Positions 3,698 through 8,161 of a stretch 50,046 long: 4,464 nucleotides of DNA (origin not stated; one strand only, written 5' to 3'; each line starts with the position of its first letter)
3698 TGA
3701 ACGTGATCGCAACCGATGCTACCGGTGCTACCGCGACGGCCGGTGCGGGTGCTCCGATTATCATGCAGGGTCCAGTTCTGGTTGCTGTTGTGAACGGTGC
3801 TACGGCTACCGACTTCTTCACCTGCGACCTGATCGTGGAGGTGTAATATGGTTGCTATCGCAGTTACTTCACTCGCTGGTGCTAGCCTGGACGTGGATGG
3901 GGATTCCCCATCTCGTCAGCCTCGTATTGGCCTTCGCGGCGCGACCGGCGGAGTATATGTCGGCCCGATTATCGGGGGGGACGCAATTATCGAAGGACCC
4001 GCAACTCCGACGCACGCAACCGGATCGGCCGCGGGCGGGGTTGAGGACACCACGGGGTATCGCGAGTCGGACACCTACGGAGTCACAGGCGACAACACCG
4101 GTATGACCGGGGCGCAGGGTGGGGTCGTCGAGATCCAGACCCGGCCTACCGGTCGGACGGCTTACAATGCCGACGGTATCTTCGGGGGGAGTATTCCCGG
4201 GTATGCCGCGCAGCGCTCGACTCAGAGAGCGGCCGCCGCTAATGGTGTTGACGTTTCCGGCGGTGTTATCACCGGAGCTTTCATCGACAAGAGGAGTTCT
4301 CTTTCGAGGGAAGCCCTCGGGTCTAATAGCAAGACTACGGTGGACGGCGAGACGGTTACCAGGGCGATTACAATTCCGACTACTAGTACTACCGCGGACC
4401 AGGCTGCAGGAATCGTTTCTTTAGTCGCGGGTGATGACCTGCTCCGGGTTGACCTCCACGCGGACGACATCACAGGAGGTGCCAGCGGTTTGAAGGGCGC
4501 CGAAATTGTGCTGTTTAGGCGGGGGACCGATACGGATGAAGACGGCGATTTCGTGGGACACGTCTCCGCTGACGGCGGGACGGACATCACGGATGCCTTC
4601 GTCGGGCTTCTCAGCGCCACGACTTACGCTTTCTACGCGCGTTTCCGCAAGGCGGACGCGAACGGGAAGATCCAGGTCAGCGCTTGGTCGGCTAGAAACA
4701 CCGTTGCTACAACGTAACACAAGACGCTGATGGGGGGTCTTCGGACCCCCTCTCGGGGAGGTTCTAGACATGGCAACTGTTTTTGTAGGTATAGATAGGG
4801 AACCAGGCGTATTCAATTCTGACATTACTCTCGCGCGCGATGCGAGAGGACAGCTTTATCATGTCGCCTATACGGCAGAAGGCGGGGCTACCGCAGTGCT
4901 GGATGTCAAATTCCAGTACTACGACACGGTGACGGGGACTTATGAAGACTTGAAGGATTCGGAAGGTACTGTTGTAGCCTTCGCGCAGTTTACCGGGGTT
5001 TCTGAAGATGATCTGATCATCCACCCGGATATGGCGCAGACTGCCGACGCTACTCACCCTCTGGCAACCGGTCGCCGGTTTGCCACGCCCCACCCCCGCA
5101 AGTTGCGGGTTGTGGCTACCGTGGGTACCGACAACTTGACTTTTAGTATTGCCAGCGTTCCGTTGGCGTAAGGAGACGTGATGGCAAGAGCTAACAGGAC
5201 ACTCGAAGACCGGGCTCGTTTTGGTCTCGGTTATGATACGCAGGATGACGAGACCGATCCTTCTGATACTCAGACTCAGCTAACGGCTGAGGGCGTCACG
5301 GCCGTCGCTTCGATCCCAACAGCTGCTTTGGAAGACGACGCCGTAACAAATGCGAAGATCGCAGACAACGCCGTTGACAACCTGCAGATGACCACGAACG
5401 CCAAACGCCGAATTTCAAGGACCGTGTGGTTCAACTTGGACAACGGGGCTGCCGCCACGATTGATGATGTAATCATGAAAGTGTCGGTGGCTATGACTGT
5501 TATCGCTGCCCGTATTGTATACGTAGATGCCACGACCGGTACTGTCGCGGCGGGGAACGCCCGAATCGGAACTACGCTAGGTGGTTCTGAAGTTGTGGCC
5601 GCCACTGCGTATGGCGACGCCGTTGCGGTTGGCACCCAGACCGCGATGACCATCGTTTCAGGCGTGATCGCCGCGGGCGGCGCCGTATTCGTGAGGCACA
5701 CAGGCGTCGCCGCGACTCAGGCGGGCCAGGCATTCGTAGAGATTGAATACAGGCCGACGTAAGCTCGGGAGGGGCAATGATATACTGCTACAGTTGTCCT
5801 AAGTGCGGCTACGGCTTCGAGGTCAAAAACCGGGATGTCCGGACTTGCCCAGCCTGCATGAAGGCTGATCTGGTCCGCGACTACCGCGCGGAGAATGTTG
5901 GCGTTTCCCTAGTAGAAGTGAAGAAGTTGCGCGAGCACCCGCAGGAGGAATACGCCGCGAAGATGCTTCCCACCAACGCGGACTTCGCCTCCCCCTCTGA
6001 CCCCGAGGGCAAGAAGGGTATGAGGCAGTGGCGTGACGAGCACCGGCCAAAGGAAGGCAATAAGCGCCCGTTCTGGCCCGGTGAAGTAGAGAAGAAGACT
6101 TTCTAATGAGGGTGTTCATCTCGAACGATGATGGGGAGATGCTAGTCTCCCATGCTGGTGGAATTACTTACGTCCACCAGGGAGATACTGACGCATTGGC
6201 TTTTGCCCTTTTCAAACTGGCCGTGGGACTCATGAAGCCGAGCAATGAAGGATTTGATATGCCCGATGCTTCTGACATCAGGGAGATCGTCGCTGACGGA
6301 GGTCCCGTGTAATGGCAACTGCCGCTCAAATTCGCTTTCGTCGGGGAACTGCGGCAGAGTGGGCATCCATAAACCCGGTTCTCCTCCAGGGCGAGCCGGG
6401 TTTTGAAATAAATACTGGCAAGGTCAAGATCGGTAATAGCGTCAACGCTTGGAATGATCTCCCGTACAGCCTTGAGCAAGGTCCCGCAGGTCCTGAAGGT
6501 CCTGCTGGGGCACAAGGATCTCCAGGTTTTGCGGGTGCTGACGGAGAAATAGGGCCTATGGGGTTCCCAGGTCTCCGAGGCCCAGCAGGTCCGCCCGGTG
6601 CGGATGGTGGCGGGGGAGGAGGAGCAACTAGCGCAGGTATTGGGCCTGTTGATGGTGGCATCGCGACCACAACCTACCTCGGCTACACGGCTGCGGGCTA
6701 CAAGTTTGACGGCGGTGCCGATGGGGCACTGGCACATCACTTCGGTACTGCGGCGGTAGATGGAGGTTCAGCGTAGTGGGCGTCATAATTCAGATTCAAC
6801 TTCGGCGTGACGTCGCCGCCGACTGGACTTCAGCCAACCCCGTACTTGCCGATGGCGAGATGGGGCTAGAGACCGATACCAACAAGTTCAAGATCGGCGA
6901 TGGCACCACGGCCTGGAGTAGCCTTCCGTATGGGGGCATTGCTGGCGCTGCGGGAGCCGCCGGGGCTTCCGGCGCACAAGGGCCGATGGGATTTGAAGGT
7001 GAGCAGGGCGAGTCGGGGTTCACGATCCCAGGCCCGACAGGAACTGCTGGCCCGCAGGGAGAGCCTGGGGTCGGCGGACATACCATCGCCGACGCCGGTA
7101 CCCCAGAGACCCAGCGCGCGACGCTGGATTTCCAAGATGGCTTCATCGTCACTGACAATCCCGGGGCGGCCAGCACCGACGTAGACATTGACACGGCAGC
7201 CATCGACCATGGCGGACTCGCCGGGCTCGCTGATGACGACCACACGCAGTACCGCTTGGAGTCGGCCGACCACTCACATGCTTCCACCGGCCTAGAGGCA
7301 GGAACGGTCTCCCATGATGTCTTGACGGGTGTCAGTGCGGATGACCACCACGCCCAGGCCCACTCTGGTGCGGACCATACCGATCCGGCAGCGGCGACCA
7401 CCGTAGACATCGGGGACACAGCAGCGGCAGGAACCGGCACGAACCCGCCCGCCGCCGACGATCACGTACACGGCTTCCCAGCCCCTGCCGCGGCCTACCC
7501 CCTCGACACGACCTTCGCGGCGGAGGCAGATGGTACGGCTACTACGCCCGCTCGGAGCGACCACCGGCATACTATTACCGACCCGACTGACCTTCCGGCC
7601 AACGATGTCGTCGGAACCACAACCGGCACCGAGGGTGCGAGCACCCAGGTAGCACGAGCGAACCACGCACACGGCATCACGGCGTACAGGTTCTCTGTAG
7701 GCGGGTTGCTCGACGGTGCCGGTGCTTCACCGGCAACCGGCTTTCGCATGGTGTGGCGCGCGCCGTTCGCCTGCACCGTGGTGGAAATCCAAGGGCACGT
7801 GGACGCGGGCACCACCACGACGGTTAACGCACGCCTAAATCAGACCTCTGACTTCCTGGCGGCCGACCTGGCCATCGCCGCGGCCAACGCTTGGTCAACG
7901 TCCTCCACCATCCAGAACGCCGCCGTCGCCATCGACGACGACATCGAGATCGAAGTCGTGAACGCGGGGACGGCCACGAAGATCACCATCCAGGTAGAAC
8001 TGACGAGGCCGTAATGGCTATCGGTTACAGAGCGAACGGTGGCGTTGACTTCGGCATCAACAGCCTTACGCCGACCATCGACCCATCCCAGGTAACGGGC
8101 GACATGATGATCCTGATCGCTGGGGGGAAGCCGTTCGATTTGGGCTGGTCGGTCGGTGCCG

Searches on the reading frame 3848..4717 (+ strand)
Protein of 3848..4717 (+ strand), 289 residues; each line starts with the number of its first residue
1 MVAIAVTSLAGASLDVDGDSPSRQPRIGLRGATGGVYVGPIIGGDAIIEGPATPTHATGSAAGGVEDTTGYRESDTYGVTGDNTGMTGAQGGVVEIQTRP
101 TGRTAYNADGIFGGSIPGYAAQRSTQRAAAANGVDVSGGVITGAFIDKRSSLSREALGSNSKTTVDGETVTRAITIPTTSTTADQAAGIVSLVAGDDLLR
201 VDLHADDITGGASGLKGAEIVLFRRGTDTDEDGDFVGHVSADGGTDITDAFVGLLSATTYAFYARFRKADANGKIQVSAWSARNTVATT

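Call 43: find_encoding_contigs(protein=window:3848-4717:+, flank=10000, max_places=1)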
Protein window:3848-4717:+ (289 aa): 5 contigs read that carry it; 1 place shown.
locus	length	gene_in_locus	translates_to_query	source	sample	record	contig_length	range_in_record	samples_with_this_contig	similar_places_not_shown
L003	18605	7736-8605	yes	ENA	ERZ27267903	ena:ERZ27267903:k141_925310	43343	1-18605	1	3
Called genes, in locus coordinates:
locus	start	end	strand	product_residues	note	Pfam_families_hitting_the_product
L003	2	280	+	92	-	?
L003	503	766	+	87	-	-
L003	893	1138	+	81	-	-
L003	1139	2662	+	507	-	PF03237:Terminase_6N, PF04466:Terminase_3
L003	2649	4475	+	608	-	PF23899:SU10_portal, PF16510:P22_portal, PF23899:SU10_portal (weak)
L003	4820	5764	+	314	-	-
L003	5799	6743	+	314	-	-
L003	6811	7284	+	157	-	-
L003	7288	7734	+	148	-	-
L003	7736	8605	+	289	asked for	-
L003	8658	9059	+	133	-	-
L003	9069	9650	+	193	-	-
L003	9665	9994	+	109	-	-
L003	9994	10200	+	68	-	-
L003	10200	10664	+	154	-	PF18454:Mtd_N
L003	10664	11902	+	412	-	PF18454:Mtd_N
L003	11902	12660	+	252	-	-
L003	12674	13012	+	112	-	-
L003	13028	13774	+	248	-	PF24175:SU10_adaptor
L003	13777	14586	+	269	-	-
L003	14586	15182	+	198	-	-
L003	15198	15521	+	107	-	-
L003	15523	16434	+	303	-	-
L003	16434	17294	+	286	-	PF22237:SO2946-like_C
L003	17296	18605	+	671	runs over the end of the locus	-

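Call 70: search_dna_similar(query=L003:2649-4472:+, collection=phages, mode=protein, max_rows=15)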
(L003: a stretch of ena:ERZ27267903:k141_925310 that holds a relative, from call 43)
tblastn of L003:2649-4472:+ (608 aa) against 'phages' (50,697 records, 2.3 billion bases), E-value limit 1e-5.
Records with a match: 1; places in all: 1; records where one place covers at least 80% of the query: 1.
Best place of each record, by identity: <60% 1.
By first word of the organism name: Caudoviricetes 1.
By host as written in the record: - 1.
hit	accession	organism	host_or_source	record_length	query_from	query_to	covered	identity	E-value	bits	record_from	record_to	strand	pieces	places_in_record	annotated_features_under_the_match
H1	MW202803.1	Caudoviricetes sp.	Manatee Spring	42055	9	536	87%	19.7%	1e-12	77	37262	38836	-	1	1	head to tail joining protein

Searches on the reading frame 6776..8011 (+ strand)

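Call 6: search_protein_families(library=phrogs, proteins=[window:6776-8011:+], max_evalue=0.001)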
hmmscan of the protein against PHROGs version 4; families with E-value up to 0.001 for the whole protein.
window:6776-8011:+ (412 aa): 19 families
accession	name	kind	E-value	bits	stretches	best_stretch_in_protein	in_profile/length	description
phrog_19200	-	head and packaging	7.5e-18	65.8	1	7-81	12-86/268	virion structural protein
phrog_697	-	head and packaging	2.8e-17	62.4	1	6-52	4-50/2079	structural protein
phrog_6049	-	tail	2e-16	61.4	1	5-164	9-163/337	tail fiber protein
phrog_31660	-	tail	2.6e-13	51.2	1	4-69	7-72/182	tail fiber protein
phrog_27786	-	tail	4.5e-12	46.3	1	6-52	6-52/729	tail spike protein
phrog_38417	-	other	6.1e-12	46.4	1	7-52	4-49/312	hyaluronidase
phrog_19976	-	tail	8.3e-12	46.1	1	6-53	9-60/256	tail assembly protein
phrog_24754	-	tail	1e-11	46.1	1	4-52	4-52/202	tail fiber protein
phrog_33904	-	tail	6e-11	42.6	1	7-52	4-49/542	tail fiber protein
phrog_16032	-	unknown function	2.2e-10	41.4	1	5-122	8-123/331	-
phrog_23595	-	tail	5.2e-09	36.5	1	7-55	5-53/440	minor tail protein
phrog_24580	-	tail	6.6e-08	33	1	7-52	4-49/292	tail fiber protein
phrog_819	-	tail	2.4e-06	27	1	26-382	603-849/1024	tail protein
phrog_1806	-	tail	3.2e-06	27.7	1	55-138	183-266/276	collagen like minor tail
phrog_21562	-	tail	8.7e-06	26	1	14-52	14-52/324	tail protein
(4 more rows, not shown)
